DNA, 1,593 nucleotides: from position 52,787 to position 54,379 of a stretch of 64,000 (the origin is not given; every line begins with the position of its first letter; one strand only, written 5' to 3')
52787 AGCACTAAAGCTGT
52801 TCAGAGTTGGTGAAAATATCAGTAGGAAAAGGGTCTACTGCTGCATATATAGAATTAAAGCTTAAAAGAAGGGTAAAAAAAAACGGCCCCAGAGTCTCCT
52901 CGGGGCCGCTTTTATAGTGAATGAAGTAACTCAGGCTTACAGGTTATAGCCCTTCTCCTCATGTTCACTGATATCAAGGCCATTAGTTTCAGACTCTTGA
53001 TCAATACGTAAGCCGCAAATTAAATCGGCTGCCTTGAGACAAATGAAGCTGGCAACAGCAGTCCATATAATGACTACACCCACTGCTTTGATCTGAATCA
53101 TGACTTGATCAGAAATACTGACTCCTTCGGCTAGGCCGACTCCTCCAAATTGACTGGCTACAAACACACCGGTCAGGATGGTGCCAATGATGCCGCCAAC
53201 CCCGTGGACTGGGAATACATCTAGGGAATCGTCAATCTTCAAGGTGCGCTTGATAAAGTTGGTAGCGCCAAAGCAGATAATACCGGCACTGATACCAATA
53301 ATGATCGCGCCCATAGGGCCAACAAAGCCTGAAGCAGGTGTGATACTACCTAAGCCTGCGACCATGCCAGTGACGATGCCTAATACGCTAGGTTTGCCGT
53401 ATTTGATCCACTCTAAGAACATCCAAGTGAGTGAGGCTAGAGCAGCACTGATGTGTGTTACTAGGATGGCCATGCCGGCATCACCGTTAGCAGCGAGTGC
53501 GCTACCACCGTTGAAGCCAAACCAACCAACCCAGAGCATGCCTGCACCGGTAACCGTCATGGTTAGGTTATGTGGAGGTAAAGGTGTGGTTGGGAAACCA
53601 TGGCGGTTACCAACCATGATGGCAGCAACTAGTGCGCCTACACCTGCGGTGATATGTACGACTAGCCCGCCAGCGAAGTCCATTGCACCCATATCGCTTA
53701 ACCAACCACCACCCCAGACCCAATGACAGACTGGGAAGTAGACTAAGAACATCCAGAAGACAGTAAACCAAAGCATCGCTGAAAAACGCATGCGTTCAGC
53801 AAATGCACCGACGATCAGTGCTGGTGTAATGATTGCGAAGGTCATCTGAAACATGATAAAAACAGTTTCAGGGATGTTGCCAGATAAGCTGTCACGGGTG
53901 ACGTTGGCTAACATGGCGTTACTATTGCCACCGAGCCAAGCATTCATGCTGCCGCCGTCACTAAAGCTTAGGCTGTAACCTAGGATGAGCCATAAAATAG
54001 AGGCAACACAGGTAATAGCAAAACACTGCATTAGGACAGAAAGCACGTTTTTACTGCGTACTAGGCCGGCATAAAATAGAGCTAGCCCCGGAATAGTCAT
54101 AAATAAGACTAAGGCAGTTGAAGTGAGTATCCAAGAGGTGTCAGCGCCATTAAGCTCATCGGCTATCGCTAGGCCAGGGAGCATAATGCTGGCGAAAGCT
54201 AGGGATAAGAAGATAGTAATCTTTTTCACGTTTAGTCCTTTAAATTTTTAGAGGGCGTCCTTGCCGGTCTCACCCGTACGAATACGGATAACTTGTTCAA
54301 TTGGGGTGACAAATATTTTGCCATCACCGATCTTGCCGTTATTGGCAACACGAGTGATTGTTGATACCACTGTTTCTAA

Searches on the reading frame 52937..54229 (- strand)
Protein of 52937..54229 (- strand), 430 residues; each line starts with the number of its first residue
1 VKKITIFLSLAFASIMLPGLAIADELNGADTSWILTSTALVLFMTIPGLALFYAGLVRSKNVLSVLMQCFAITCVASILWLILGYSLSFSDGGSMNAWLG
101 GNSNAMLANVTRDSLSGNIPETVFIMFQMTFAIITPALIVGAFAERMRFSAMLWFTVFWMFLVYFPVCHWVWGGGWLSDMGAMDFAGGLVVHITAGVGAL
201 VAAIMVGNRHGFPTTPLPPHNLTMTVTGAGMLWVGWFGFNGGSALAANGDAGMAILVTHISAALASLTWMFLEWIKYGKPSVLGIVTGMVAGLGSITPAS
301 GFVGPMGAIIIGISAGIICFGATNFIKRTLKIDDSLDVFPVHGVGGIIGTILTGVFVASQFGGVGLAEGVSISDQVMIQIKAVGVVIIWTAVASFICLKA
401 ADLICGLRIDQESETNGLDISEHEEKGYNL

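Call 56: find_encoding_contigs(protein=window:52937-54229:-, flank=10000, max_places=1)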
Protein window:52937-54229:- (430 aa): 23 contigs read that carry it; 1 place shown.
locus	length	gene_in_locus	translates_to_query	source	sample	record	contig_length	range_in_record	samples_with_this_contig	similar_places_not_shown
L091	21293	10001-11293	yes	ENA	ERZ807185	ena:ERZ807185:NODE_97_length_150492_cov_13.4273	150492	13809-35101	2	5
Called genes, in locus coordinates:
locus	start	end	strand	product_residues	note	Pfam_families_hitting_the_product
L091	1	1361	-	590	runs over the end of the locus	PF13522:GATase_6, PF13537:GATase_7, PF00733:Asn_synthase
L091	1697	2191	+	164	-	PF06181:Urate_ox_N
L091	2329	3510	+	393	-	PF00202:Aminotran_3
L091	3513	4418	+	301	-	PF02729:OTCace_N, PF00185:OTCace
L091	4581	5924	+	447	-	PF01235:Na_Ala_symp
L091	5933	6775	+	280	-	PF02749:QRPTase_N, PF01729:QRPTase_C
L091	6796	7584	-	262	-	PF01503:PRA-PH (faint), PF03819:MazG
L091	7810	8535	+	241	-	PF13847:Methyltransf_31 (weak), PF08241:Methyltransf_11, PF08242:Methyltransf_12 (weak), PF13649:Methyltransf_25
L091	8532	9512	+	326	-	PF08003:Methyltransf_9, PF02353:CMAS (weak), PF13489:Methyltransf_23, PF13847:Methyltransf_31, PF08241:Methyltransf_11, PF08242:Methyltransf_12, PF13649:Methyltransf_25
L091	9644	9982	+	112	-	PF00543:P-II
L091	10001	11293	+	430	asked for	PF00909:Ammonium_transp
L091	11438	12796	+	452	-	PF01743:PolyA_pol, PF12627:PolyA_pol_RNAbd, PF12626:PolyA_pol_arg_C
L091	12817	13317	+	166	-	PF01288:HPPK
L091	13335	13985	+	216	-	PF01712:dNK, PF13238:AAA_18 (weak)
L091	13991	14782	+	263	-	PF02548:Pantoate_transf, PF01177:Asp_Glu_race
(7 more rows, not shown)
